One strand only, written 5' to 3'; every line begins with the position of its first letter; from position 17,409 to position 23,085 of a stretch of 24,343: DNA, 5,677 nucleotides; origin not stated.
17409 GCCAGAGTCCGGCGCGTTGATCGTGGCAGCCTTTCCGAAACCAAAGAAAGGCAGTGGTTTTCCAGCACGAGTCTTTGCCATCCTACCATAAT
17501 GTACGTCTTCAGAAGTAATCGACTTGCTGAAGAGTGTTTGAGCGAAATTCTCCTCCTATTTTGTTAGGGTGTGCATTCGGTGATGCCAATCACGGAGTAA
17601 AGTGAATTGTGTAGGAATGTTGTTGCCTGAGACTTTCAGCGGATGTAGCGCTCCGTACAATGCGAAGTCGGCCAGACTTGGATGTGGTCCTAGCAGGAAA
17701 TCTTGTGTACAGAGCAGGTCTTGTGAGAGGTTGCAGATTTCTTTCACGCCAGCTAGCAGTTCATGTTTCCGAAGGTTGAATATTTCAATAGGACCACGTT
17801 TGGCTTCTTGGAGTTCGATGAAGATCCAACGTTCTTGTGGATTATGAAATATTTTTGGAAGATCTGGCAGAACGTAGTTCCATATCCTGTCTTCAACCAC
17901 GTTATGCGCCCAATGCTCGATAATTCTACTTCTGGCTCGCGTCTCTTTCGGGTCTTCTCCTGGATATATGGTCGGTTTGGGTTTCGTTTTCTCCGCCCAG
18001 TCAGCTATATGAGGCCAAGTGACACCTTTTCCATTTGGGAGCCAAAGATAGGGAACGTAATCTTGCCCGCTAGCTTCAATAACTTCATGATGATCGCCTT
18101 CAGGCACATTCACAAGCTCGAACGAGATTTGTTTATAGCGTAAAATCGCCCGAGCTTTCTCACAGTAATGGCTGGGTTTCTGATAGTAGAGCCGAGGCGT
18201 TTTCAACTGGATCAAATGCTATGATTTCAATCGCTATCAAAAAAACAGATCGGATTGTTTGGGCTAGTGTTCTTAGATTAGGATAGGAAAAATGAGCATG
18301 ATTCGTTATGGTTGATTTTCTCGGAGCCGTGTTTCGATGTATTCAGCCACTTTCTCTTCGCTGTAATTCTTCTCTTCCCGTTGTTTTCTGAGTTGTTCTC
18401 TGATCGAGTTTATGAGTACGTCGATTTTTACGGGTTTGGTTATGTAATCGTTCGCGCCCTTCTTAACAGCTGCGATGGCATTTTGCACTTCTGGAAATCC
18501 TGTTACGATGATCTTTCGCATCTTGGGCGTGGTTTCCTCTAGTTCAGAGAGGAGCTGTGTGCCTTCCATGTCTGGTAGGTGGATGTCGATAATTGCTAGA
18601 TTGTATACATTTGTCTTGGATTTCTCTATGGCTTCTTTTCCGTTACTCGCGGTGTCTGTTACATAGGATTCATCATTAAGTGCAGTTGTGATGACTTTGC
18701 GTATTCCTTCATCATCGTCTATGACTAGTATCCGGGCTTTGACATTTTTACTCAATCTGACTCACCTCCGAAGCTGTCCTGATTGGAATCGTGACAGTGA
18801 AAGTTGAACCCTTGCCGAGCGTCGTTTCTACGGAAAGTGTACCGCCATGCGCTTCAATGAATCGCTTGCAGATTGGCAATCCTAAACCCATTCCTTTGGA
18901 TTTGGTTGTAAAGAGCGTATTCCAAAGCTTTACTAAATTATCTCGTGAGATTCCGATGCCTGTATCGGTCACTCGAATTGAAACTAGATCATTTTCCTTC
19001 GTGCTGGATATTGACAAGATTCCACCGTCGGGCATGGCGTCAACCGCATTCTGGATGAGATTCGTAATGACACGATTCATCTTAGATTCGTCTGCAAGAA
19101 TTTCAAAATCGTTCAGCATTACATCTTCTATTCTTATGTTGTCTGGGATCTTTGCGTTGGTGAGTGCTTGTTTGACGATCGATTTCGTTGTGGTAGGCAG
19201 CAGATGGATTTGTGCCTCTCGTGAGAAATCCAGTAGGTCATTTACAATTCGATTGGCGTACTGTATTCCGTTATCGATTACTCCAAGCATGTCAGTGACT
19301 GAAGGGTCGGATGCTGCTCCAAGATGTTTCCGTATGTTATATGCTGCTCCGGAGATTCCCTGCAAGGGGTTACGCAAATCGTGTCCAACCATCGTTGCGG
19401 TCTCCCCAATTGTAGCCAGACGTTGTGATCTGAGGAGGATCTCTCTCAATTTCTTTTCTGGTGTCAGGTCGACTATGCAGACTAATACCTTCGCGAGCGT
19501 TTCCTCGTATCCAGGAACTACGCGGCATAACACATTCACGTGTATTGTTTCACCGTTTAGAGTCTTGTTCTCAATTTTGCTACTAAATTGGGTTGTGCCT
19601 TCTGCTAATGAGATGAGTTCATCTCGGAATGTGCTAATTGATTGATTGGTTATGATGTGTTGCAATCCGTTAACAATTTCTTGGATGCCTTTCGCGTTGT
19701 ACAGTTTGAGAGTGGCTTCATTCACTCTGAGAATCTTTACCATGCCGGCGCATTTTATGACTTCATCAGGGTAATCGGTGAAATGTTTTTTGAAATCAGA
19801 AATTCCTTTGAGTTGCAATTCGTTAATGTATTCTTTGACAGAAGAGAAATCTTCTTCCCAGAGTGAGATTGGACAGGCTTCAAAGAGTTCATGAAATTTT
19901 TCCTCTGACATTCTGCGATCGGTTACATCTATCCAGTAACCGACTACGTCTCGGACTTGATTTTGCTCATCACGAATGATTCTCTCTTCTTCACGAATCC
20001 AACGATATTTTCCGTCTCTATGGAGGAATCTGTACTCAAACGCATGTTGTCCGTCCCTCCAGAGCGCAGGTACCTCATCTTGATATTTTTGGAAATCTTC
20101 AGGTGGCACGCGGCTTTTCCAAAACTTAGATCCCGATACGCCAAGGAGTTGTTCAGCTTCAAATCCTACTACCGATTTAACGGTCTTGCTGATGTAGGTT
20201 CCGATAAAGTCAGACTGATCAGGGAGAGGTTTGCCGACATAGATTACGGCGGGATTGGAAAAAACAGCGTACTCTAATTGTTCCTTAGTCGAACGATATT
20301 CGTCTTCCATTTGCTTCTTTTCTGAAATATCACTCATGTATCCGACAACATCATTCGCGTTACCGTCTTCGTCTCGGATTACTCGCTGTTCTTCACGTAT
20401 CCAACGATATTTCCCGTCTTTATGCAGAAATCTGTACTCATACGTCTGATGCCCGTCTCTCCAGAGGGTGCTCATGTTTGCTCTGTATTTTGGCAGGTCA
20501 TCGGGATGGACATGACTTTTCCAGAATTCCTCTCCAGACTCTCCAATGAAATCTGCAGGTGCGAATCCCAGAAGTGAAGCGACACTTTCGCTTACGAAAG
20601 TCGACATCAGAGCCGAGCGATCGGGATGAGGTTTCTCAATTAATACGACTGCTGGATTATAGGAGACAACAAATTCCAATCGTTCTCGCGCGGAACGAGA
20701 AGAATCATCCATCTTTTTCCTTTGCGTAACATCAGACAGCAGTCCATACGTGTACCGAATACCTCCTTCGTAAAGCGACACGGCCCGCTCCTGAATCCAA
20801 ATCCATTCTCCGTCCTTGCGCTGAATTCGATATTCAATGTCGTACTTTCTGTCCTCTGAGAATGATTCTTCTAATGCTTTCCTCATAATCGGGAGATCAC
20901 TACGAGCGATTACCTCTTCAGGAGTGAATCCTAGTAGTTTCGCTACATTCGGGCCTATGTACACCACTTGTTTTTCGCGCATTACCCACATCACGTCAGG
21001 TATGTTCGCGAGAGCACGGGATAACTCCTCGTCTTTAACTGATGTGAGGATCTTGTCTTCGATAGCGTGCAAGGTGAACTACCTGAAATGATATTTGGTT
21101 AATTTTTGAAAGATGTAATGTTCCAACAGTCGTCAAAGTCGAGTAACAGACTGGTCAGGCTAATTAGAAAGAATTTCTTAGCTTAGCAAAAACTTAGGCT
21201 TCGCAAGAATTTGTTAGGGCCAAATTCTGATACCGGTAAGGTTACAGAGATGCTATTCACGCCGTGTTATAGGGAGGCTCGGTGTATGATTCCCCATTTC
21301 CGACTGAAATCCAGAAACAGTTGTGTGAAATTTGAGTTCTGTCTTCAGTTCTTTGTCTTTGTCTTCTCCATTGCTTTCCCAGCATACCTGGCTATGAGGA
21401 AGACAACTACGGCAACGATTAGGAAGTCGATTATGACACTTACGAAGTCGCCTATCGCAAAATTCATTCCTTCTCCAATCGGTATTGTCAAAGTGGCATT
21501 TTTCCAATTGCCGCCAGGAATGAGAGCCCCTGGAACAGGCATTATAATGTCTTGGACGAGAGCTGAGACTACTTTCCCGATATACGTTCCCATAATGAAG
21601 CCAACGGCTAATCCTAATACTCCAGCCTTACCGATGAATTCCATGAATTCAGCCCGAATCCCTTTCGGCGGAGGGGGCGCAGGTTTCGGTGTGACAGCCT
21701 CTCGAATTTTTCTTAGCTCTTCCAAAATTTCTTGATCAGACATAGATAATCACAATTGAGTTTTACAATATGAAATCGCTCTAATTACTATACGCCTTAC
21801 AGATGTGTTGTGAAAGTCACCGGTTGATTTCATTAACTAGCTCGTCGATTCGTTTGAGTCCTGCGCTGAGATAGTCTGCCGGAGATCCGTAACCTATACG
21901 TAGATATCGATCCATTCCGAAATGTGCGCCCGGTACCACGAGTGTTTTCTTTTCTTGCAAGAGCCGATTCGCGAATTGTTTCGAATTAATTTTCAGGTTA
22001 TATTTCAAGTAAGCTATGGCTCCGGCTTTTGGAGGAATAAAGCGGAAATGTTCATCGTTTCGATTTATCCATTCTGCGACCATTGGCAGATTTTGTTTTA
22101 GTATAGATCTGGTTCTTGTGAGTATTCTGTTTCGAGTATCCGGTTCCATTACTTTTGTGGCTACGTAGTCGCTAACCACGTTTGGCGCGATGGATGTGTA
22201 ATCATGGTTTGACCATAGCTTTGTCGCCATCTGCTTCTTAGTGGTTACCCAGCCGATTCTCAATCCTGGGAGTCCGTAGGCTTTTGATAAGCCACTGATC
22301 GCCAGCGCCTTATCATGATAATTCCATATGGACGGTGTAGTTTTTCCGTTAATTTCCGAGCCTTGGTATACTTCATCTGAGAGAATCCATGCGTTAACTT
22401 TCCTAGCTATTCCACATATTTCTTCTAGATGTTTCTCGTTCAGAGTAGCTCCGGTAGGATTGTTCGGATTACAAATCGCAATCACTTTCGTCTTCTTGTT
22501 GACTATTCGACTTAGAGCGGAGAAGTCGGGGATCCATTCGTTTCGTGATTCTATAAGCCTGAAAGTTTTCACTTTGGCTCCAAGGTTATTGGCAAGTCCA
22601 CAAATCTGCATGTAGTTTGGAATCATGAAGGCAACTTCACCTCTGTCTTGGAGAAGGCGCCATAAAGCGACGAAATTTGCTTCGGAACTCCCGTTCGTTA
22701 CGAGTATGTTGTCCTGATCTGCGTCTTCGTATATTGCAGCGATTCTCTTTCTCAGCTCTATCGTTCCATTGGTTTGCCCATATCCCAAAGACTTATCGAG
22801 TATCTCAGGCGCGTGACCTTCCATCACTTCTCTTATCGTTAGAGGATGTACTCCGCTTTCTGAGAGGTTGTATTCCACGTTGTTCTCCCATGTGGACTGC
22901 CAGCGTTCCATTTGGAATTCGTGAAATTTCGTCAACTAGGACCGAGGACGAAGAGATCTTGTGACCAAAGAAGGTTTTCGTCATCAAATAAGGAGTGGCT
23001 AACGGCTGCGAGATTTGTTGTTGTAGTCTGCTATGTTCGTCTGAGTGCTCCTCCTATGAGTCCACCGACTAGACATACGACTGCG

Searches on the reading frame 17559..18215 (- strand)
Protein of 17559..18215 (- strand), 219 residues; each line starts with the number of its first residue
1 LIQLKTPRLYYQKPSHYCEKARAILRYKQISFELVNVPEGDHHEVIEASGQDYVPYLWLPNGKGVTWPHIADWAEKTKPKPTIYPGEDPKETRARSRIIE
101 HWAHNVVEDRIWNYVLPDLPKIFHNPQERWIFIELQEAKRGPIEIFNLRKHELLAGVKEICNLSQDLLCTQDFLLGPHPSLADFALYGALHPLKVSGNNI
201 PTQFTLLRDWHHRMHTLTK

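Call 66: search_protein_families(library=pfam, proteins=[window:17559-18215:-], max_evalue=0.00001)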
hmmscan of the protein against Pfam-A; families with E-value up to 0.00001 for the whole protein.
window:17559-18215:- (219 aa): 3 families
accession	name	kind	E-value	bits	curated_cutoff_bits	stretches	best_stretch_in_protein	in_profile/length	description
PF13417.12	GST_N_3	-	4.8e-09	36.9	22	1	9-63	1-55/75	Glutathione S-transferase, N-terminal domain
PF13409.12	GST_N_2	-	1.5e-06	29.2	25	1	15-65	2-57/70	Glutathione S-transferase, N-terminal domain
PF13410.11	GST_C_2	-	3.7e-06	27.4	24.9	1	165-213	19-69/69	Glutathione S-transferase, C-terminal domain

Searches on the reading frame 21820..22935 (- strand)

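Call 66: search_protein_families(library=pfam, proteins=[window:21820-22935:-], max_evalue=0.00001)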
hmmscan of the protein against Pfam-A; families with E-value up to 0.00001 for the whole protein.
window:21820-22935:- (372 aa): 2 families
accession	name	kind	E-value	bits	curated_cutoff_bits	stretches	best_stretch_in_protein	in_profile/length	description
PF00155.27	Aminotran_1_2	-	1.7e-46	159.5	19.7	1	47-360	33-358/361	Aminotransferase class I and II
PF00266.25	Aminotran_5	-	1.4e-08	34.5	21.5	1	56-189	43-177/371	Aminotransferase class-V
